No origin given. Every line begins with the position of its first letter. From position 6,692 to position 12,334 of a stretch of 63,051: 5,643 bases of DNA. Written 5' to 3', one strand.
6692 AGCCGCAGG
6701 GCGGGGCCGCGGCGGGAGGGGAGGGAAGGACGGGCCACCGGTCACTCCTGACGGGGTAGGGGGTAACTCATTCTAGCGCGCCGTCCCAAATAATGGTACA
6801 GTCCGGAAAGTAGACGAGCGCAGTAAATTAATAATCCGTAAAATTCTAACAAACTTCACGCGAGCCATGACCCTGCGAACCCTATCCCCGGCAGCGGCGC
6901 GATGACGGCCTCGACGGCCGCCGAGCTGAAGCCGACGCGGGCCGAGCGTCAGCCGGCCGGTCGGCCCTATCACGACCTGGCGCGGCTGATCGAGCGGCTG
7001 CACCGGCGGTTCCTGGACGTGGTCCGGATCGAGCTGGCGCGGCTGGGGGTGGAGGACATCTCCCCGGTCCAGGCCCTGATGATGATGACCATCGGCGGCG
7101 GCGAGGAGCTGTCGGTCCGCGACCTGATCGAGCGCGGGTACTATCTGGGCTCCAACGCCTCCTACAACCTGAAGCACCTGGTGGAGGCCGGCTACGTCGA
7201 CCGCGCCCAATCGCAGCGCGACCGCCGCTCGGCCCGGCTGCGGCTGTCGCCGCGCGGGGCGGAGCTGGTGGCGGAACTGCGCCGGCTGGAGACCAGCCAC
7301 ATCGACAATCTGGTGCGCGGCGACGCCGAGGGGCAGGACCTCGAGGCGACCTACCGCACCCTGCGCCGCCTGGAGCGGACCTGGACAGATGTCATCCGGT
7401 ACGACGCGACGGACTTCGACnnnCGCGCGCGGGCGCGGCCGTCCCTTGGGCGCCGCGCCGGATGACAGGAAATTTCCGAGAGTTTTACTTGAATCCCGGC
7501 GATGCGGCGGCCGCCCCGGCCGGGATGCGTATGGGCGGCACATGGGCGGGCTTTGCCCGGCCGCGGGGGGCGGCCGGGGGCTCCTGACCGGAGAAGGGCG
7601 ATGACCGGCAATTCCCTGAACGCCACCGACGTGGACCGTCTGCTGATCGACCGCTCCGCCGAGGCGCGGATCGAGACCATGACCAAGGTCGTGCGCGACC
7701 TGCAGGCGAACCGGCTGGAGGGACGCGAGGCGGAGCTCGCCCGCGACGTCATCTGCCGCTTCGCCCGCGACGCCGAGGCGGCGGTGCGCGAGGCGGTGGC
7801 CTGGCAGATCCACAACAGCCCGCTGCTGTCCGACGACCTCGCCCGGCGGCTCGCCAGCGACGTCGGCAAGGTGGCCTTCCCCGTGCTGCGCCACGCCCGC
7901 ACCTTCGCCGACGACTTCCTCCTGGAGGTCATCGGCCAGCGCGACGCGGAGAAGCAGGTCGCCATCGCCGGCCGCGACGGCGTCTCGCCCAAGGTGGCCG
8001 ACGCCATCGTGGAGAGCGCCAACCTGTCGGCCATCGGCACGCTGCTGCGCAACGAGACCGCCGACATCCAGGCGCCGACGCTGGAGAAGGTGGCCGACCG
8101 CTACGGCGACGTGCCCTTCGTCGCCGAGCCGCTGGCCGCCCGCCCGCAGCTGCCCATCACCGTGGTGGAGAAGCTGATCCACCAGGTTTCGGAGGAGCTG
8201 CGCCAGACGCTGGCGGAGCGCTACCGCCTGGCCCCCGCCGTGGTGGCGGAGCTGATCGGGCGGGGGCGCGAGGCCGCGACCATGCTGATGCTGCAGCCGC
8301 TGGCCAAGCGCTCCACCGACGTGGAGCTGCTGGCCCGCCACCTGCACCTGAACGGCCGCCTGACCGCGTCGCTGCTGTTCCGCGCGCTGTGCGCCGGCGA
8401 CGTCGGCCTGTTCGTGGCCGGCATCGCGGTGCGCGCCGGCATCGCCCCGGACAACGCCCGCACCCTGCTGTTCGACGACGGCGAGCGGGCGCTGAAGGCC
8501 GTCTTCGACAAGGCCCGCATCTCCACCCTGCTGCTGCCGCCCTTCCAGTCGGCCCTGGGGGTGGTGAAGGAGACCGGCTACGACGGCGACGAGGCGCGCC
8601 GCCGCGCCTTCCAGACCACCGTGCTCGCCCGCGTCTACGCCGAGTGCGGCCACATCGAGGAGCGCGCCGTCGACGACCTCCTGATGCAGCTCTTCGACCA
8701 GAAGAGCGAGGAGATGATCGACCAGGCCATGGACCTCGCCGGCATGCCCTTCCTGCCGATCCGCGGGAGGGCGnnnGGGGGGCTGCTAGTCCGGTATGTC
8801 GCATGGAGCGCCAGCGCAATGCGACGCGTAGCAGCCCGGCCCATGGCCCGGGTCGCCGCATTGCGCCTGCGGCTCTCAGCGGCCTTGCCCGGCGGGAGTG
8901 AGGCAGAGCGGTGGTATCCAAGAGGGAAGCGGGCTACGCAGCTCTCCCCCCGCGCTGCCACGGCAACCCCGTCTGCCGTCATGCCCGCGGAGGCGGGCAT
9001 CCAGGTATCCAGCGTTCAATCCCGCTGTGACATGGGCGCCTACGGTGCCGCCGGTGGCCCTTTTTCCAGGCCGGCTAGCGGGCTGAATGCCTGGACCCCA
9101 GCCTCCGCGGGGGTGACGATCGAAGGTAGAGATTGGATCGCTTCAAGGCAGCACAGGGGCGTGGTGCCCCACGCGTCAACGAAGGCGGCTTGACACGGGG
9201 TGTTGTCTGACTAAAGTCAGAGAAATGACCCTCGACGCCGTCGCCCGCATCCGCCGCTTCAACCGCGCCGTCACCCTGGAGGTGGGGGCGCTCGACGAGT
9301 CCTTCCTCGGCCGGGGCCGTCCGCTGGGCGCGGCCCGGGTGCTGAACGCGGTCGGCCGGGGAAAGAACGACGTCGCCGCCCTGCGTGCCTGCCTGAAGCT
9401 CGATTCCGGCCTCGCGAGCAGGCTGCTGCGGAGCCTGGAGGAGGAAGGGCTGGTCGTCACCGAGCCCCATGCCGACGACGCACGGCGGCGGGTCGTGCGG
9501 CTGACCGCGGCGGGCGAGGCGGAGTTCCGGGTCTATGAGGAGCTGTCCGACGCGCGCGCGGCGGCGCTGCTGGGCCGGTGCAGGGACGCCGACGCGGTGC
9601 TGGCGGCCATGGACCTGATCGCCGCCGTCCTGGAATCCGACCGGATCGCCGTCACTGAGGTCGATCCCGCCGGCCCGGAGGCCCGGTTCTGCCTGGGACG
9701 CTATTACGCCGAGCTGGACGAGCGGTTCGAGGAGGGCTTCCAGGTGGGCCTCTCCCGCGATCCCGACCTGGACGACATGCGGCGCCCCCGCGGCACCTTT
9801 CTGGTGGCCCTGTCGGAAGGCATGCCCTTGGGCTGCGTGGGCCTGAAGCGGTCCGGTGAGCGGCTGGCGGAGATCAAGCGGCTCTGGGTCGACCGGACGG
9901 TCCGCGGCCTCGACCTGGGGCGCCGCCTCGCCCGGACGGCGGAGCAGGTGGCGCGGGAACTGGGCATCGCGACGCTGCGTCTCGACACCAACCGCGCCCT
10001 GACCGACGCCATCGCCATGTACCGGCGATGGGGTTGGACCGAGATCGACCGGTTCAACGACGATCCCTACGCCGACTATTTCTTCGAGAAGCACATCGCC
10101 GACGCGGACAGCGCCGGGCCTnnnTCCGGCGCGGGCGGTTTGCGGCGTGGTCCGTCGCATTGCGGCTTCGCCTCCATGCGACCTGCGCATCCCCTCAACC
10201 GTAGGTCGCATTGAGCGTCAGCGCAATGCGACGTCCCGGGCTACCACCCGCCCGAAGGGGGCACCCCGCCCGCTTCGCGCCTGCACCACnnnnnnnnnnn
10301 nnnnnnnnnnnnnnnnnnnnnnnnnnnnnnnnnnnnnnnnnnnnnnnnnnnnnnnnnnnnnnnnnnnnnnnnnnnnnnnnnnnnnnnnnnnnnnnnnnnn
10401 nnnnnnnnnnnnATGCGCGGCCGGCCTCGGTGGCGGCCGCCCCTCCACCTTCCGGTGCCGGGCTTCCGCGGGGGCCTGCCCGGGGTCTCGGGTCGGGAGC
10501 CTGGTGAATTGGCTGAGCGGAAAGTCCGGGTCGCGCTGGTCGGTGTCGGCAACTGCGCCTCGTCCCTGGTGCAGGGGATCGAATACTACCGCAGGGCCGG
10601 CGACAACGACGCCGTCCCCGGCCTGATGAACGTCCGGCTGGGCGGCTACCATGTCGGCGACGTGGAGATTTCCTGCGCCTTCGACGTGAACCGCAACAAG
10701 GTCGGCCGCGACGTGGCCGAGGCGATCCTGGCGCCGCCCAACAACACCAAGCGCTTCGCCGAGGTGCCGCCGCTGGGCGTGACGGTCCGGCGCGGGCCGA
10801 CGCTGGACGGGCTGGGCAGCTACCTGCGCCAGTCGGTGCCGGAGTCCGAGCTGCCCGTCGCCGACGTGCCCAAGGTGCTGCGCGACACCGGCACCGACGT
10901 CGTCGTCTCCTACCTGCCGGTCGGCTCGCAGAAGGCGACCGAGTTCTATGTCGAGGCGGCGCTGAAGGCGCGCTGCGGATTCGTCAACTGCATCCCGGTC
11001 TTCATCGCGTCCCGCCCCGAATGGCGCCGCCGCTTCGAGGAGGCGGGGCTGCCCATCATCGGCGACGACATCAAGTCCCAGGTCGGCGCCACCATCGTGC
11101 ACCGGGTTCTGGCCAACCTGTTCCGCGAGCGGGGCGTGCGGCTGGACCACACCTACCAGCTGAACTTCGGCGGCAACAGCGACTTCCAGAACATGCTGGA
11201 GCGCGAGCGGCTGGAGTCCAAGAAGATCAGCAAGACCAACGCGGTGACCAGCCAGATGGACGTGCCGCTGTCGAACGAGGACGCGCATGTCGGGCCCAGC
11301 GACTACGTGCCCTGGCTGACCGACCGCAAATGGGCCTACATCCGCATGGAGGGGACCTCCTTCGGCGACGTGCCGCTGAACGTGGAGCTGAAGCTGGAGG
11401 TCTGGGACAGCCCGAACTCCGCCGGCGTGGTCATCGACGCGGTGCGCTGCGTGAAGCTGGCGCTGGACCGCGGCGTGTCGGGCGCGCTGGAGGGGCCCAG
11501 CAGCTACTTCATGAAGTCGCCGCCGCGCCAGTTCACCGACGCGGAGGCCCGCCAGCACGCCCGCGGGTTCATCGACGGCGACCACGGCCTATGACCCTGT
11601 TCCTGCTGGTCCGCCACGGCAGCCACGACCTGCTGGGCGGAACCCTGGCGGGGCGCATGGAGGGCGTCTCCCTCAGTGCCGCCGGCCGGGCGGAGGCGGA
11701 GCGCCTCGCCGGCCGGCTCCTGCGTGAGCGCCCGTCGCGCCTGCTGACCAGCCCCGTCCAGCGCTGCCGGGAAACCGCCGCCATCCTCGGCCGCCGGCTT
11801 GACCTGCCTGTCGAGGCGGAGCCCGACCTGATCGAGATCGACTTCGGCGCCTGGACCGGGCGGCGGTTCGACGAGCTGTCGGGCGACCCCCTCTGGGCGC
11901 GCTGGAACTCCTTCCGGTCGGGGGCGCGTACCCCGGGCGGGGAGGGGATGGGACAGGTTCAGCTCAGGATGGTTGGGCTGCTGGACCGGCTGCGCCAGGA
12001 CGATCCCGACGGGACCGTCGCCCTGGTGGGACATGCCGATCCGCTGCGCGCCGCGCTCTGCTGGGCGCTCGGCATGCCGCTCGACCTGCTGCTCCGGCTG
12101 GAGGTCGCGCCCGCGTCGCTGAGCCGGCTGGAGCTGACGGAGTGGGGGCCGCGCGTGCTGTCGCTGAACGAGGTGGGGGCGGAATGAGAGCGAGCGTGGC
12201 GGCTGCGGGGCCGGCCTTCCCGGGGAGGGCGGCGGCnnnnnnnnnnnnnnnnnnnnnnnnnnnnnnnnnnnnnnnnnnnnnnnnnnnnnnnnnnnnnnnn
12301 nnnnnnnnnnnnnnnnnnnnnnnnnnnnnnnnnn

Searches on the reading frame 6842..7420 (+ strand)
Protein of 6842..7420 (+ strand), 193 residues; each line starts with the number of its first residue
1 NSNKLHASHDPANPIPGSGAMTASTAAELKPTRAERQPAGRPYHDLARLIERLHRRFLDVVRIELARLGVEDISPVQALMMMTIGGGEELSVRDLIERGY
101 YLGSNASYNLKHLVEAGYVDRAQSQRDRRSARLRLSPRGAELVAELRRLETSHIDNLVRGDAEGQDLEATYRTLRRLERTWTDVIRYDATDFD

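Call 8: search_protein_families(library=pfam, proteins=[window:6842-7420:+], max_evalue=0.001)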
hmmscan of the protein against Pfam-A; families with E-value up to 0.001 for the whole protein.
window:6842-7420:+ (193 aa): 3 families
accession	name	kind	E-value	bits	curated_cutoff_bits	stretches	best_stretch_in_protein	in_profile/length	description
PF12802.13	MarR_2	-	2.5e-12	47.2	27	1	72-130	2-61/61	MarR family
PF13463.12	HTH_27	-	9.7e-12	45.4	22.2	1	74-139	2-68/68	Winged helix DNA-binding domain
PF01047.28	MarR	-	1.2e-06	28.7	24.6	1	73-130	1-58/59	MarR family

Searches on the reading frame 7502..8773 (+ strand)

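Call 8: search_protein_families(library=pfam, proteins=[window:7502-8773:+], max_evalue=0.001)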
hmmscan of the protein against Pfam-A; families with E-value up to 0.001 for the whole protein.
window:7502-8773:+ (424 aa): 1 family
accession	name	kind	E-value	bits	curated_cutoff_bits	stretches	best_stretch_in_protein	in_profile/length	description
PF10098.14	DUF2336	-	1.4e-61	208.7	34.6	1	124-384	1-258/262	Uncharacterised protein conserved in bacteria (DUF2336)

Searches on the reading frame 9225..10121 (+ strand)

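Call 8: search_protein_families(library=pfam, proteins=[window:9225-10121:+], max_evalue=0.001)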
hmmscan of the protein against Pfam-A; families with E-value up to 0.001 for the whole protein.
window:9225-10121:+ (299 aa): 5 families
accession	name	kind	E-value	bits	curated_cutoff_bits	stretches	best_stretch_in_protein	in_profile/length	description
PF00583.31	Acetyltransf_1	-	1.5e-16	61.2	20.7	1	161-271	5-116/116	Acetyltransferase (GNAT) family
PF13508.13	Acetyltransf_7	-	1.6e-11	44.8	27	1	189-273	2-84/84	Acetyltransferase (GNAT) domain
PF12802.13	MarR_2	-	9.6e-10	38.9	27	1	34-88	5-61/61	MarR family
PF13463.12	HTH_27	-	1.5e-07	32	22.2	1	39-97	8-68/68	Winged helix DNA-binding domain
PF13673.13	Acetyltransf_10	-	1.7e-06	28.5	23.6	1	188-275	29-111/128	Acetyltransferase (GNAT) domain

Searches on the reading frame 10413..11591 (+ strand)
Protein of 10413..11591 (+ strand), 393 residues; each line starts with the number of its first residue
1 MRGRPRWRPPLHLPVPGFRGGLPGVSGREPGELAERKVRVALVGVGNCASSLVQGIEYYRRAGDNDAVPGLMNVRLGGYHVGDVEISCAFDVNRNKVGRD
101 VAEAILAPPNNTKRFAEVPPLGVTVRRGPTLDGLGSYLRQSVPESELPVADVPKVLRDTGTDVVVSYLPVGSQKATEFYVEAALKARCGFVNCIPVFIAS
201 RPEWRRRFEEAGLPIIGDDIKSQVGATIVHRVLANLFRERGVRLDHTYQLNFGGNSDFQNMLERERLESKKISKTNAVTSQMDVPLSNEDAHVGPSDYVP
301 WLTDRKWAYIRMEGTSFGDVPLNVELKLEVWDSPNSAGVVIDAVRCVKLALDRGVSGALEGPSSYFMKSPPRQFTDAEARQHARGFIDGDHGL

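Call 6: search_protein_families(library=pfam, proteins=[window:10413-11591:+], max_evalue=0.01)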
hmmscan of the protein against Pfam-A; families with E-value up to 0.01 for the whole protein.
window:10413-11591:+ (393 aa): 1 family
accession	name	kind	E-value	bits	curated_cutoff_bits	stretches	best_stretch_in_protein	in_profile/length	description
PF01658.22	Inos-1-P_synth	-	3.9e-36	123.9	27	1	225-333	1-107/107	Myo-inositol-1-phosphate synthase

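Call 7: search_protein_families(library=ncbifam, proteins=[window:10413-11591:+], max_evalue=0.01)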
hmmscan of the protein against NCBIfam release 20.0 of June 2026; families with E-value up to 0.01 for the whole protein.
window:10413-11591:+ (393 aa): 1 family
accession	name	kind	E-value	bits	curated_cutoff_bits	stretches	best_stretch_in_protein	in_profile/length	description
TIGR03450.1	mycothiol_INO1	equivalog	4.3e-162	539.3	638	1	38-387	1-355/355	inositol-3-phosphate synthase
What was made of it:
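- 10509..11594 (+): g1, myo-inositol-3-phosphate synthase (Ino1), 361 aa, TTG start preceded by GGGAG. Alternative starts lie at 10455 and 10413. TIGR03450, 539 bits over the full length, below the equivalog cut-off of 638 (calls 6, 7).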

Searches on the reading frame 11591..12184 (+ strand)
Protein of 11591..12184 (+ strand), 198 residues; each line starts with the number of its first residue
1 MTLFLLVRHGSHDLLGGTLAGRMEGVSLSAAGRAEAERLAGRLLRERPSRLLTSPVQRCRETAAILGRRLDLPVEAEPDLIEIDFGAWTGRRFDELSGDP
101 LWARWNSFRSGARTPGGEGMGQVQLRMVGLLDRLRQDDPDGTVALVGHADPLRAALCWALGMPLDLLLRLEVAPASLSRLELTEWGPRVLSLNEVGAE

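Call 6: search_protein_families(library=pfam, proteins=[window:11591-12184:+], max_evalue=0.01)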
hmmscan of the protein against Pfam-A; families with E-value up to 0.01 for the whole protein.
window:11591-12184:+ (198 aa): 1 family
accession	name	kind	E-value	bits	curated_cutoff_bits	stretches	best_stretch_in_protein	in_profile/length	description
PF00300.27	His_Phos_1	-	3.3e-47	161.1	21.7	1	5-194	2-193/194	Histidine phosphatase superfamily (branch 1)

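Call 7: search_protein_families(library=ncbifam, proteins=[window:11591-12184:+], max_evalue=0.01)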
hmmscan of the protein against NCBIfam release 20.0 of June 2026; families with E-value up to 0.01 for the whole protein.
window:11591-12184:+ (198 aa): 12 families
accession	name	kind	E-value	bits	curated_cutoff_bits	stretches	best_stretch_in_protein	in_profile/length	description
TIGR03848.1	MSMEG_4193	subfamily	9e-48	162.4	203.85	1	5-197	3-201/204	MSMEG_4193 family putative phosphomutase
TIGR03162.1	ribazole_cobC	equivalog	2.6e-35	121.5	162.9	1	5-179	2-175/176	alpha-ribazole phosphatase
NF005567.0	PRK07238.1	equivalog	3.7e-30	105.5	326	1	2-190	178-368/378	bifunctional RNase H/acid phosphatase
NF045917.1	PhserinePhPspA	equivalog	4.3e-21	75.6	350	1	17-193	18-195/211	phosphoserine phosphatase PspA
NF038349.1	dPGM_arch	equivalog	6.6e-20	71.8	225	1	5-192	2-180/194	2,3-diphosphoglycerate-dependent phosphoglycerate mutase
NF011580.0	PRK15004.1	equivalog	2.1e-12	47.5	250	1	1-184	1-185/203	adenosylcobalamin/alpha-ribazole phosphatase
NF002901.0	PRK03482.1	equivalog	2.9e-12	46.7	261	1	4-182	4-184/215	2,3-diphosphoglycerate-dependent phosphoglycerate mutase GpmB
NF009993.0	PRK13462.1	equivalog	1.3e-09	38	226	1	4-178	8-177/203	acid phosphatase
NF052459.1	OxoGTPPhMutT1Mycb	equivalog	0.00015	21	475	1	5-85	136-215/292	8-oxo-(d)GTP phosphatase MutT1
NF009994.0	PRK13463.1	equivalog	0.00023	21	277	1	6-149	7-152/203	phosphoserine phosphatase 1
TIGR00249.1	sixA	equivalog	0.0015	18.4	74.5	1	1-77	1-73/154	phosphohistidine phosphatase SixA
NF010718.0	PRK14120.1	equivalog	0.0045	16.3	366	1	4-92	7-100/249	phosphoglyceromutase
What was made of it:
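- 11591..12187 (+): g2, histidine-phosphatase superfamily (branch 1) enzyme, 198 aa, ATGA-coupled to g1. The RHG catalytic motif is present. Best NCBIfam match is the MSMEG_4193 family, 162 bits, below its cut-off (calls 6, 7).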
